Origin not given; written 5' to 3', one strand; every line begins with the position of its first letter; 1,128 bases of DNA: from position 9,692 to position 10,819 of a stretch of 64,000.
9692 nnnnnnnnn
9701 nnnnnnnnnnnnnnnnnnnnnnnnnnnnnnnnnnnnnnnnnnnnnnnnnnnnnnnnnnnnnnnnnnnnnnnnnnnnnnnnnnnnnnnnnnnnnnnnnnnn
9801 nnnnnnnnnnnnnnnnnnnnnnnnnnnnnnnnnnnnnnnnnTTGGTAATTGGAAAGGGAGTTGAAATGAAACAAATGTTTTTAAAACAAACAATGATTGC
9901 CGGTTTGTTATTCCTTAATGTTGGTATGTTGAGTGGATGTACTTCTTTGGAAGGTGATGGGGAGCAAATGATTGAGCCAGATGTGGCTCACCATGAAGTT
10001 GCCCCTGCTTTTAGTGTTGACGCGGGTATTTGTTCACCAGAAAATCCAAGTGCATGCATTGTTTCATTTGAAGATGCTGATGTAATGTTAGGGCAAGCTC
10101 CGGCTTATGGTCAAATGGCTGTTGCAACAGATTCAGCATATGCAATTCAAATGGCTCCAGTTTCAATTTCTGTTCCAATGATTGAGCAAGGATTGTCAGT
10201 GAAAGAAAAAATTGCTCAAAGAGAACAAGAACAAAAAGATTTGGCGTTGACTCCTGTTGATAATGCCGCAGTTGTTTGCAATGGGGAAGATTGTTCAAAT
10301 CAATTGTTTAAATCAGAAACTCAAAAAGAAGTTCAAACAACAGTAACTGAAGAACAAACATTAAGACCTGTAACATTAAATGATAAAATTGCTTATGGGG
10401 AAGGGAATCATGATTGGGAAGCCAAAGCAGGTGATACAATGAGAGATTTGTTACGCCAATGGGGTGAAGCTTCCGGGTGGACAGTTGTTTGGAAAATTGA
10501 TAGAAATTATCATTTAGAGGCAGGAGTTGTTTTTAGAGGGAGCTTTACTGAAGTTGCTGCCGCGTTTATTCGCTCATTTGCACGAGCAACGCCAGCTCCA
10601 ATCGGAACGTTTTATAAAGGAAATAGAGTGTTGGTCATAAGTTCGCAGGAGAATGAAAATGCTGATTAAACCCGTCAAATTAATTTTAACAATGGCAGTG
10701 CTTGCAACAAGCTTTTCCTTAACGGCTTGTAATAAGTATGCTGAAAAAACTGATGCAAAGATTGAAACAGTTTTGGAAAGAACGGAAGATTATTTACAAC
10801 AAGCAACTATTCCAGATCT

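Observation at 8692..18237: Chromosomal type IVb (R64 Pil-like) secretin-ATPase-platform cluster with no pilin, prepilin peptidase or conjugation genes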

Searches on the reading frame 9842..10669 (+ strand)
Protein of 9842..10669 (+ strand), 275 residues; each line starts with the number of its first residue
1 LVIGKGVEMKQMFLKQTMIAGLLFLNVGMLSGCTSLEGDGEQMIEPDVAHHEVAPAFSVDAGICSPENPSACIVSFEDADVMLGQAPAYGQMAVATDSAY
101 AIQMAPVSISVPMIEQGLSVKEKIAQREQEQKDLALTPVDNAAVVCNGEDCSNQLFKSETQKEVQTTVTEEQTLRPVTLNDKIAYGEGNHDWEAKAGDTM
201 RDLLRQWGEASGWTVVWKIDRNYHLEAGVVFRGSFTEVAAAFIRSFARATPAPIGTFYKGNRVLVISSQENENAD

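Call 3: search_protein_families(library=pfam, proteins=[window:9842-10669:+], max_evalue=0.01)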
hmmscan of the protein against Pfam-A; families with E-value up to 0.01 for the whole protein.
window:9842-10669:+ (275 aa): 2 families
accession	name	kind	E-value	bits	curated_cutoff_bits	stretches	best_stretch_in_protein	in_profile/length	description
PF10671.14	TcpQ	-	4.4e-17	62.4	27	1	191-268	2-79/80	Toxin co-regulated pilus biosynthesis protein Q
PF10793.14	Gloverin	-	0.0014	19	25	1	180-233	80-136/155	Gloverin-like protein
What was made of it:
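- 9842..10669 (+): PilL-like lipoprotein with a C-terminal TcpQ domain (secretin partner). The real start is probably the ATG at 9866. PF10671 4e-17 at residues 191-268 (call 3).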

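Call 4: search_protein_families(library=ncbifam, proteins=[window:9842-10669:+], max_evalue=0.01)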
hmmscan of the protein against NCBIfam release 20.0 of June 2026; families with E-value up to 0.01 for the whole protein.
window:9842-10669:+ (275 aa): 0 families
